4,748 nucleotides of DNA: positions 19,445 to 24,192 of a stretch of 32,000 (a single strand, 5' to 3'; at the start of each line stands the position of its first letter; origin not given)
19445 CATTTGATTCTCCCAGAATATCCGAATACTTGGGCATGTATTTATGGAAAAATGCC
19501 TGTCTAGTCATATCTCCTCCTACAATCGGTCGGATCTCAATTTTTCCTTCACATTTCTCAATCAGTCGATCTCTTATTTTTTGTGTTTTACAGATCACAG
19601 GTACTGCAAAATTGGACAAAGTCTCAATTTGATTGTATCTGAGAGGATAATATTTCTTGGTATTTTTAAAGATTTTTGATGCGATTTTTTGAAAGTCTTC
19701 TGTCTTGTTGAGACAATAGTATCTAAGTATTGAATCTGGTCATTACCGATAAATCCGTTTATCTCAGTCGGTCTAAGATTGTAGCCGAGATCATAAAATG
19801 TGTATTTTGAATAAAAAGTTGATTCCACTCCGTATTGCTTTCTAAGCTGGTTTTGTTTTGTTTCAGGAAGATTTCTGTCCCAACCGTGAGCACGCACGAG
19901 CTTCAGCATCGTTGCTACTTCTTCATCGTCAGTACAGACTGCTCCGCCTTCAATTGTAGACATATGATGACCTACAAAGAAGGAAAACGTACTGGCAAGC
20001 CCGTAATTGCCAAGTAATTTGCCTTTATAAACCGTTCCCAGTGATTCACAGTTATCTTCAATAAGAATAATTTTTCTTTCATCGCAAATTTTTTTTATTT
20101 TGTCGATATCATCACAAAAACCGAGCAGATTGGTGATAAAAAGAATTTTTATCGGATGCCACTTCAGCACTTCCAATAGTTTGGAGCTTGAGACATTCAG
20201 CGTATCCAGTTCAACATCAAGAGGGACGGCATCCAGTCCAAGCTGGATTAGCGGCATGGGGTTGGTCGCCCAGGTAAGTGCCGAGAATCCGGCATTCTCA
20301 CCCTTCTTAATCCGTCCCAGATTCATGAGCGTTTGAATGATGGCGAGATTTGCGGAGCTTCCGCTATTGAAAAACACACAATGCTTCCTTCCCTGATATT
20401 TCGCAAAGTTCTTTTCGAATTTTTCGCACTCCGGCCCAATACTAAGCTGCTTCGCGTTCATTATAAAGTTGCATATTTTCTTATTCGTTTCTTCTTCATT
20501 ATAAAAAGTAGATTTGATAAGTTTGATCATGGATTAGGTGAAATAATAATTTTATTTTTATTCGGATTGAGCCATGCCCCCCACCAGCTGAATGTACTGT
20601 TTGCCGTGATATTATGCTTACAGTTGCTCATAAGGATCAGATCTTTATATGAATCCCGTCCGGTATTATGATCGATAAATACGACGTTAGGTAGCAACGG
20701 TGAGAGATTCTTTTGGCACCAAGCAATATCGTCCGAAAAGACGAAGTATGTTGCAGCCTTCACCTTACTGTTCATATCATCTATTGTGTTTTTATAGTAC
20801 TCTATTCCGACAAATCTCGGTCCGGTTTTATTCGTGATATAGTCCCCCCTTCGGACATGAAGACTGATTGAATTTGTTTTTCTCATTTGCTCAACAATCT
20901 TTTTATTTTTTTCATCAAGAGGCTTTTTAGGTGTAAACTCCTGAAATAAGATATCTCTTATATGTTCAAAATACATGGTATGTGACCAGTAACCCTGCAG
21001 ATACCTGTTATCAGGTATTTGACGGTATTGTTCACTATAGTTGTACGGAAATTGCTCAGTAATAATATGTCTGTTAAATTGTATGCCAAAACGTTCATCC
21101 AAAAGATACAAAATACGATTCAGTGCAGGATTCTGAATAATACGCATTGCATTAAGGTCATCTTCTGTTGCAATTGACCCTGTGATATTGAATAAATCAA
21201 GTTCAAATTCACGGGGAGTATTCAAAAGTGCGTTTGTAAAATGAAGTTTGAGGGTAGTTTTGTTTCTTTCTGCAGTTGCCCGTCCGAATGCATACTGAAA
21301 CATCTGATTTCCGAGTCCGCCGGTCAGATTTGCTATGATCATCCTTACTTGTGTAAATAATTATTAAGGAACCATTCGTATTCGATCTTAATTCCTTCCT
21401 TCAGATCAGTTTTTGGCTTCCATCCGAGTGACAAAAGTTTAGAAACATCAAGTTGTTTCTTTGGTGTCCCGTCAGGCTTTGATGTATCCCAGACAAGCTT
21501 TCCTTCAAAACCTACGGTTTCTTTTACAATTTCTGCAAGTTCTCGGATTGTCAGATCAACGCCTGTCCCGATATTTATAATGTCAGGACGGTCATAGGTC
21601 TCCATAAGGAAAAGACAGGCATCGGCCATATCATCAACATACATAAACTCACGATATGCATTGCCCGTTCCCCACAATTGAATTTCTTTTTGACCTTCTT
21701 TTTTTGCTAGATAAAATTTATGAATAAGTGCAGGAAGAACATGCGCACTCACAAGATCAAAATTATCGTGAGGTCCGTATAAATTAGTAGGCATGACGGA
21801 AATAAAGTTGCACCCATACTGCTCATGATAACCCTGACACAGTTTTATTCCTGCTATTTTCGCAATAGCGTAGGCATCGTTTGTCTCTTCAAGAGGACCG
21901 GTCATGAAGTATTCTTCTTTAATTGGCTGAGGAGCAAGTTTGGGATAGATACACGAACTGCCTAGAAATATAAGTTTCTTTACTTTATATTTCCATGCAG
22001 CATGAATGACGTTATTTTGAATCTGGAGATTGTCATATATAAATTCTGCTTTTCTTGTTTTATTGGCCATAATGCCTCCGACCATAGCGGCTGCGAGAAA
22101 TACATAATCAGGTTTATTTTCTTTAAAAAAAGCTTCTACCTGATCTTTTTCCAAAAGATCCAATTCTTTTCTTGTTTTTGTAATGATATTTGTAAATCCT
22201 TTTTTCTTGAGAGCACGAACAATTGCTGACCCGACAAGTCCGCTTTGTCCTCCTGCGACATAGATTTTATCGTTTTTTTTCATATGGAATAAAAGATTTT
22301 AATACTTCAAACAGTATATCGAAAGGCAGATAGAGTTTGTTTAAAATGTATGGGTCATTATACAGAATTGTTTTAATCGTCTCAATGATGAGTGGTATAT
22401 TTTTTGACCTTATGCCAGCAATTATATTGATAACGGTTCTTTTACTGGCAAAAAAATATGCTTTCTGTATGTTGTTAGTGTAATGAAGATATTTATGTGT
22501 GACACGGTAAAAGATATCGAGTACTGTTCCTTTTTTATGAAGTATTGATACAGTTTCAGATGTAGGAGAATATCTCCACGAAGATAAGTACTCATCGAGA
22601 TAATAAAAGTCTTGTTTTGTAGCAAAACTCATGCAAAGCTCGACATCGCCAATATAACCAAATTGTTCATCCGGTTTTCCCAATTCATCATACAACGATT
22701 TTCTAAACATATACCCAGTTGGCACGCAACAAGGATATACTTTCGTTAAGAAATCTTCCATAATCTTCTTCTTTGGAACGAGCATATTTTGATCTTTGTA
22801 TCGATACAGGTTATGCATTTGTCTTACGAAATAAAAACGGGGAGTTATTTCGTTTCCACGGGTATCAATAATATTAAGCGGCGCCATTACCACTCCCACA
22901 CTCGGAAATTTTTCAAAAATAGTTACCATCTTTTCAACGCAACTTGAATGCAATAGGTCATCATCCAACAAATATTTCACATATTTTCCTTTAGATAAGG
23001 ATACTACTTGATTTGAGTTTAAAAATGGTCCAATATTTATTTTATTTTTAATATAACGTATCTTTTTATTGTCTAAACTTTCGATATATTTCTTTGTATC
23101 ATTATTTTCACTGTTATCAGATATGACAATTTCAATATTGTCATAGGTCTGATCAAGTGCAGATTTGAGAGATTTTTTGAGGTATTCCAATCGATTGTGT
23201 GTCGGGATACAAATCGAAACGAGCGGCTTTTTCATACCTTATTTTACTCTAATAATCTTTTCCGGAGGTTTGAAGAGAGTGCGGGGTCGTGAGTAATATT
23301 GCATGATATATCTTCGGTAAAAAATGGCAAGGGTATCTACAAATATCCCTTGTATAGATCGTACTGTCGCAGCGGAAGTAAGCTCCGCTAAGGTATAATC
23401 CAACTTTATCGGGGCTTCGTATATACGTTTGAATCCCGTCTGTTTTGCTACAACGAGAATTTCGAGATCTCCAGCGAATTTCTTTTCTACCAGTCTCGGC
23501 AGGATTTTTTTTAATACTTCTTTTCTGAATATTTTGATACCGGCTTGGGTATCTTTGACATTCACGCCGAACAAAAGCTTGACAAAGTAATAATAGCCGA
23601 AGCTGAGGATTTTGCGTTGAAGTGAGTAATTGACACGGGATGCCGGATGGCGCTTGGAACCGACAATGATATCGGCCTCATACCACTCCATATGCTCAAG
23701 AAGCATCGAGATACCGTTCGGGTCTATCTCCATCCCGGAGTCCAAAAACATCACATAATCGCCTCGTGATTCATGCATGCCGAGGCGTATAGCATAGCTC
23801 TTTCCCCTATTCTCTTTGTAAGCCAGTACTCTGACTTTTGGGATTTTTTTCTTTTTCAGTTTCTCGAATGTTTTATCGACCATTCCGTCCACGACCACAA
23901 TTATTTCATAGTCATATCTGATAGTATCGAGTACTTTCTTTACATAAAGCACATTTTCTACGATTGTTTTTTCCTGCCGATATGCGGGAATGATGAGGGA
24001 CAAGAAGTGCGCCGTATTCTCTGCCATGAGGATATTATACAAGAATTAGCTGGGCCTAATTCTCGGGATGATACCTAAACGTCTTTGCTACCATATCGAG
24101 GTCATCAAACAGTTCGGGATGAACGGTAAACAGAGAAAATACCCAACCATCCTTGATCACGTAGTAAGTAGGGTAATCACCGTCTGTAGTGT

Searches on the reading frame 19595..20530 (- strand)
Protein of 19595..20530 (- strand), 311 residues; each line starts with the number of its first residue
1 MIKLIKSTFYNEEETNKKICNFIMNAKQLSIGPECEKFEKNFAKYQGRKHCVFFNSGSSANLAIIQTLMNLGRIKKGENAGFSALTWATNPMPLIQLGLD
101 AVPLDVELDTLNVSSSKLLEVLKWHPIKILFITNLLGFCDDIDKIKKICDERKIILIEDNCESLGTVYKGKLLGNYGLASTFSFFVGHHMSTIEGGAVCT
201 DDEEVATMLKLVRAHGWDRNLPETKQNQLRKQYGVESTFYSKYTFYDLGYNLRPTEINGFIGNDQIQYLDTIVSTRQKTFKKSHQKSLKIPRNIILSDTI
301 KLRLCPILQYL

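Call 5: search_protein_families(library=pfam, proteins=[window:19595-20530:-])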
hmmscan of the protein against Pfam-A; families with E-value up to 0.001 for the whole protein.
window:19595-20530:- (311 aa): 2 families
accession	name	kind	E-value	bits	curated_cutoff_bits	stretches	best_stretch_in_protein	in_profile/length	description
PF01041.23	DegT_DnrJ_EryC1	-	4.6e-52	177.8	19.8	1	13-281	4-249/360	DegT/DnrJ/EryC1/StrS aminotransferase family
PF01053.26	Cys_Met_Meta_PP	-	6.1e-06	25.5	27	1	32-213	51-227/381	Cys/Met metabolism PLP-dependent enzyme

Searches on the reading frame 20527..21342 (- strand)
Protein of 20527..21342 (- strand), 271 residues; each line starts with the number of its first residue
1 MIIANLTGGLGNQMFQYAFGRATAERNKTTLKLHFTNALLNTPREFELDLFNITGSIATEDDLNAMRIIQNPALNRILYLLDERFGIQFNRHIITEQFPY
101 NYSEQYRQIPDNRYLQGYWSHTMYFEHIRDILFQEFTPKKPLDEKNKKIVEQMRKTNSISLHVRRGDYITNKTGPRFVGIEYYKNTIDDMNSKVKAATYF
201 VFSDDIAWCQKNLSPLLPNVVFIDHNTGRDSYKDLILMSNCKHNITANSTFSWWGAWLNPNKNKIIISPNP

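Call 5: search_protein_families(library=pfam, proteins=[window:20527-21342:-])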
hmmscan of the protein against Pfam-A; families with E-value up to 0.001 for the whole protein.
window:20527-21342:- (271 aa): 1 family
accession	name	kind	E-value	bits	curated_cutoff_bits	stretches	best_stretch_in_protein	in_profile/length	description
PF01531.22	Glyco_transf_11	-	1.1e-31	110.7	23.9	1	72-270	74-277/298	Glycosyl transferase family 11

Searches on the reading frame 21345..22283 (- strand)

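Call 5: search_protein_families(library=pfam, proteins=[window:21345-22283:-])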
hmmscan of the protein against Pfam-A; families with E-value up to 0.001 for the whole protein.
window:21345-22283:- (312 aa): 4 families
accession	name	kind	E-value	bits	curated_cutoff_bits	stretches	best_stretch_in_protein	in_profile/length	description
PF01370.27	Epimerase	-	4.5e-66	223.1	20.9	1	12-239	5-240/240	NAD dependent epimerase/dehydratase family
PF16363.11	GDP_Man_Dehyd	-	1.2e-20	74.7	27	1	40-299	58-330/332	GDP-mannose 4,6 dehydratase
PF04321.23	RmlD_sub_bind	-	9e-08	32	27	1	8-121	4-113/287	RmlD substrate binding domain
PF02719.21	Polysacc_synt_2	-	8.1e-06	25.7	20.2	1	42-107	62-126/293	Polysaccharide biosynthesis protein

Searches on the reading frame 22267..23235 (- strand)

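Call 5: search_protein_families(library=pfam, proteins=[window:22267-23235:-])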
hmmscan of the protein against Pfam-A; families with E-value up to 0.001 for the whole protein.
window:22267-23235:- (322 aa): 2 families
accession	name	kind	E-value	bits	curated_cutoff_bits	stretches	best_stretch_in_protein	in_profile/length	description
PF00535.33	Glycos_transf_2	-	1.6e-26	93.7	23.3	1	7-185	1-167/168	Glycosyl transferase family 2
PF13641.12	Glyco_tranf_2_3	-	5.7e-09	36.8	27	1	6-204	3-194/230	Glycosyltransferase like family 2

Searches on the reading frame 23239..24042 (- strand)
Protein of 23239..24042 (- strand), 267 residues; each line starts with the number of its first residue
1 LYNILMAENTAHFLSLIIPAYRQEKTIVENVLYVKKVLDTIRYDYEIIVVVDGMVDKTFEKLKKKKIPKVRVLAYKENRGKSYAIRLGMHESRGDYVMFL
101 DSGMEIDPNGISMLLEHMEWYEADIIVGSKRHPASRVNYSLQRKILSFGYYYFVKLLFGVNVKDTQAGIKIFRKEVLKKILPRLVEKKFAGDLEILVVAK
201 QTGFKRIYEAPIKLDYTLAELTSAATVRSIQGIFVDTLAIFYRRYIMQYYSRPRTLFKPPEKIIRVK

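Call 5: search_protein_families(library=pfam, proteins=[window:23239-24042:-])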
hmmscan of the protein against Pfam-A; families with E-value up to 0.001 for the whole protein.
window:23239-24042:- (267 aa): 3 families
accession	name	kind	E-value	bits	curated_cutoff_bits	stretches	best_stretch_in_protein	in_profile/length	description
PF00535.33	Glycos_transf_2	-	8.6e-26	91.3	23.3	1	15-180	1-167/168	Glycosyl transferase family 2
PF13641.12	Glyco_tranf_2_3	-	1.1e-05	26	27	1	14-211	3-205/230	Glycosyltransferase like family 2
PF10111.15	Glyco_tranf_2_2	-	0.00013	22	27.3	1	15-102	1-90/276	Glycosyltransferase like family 2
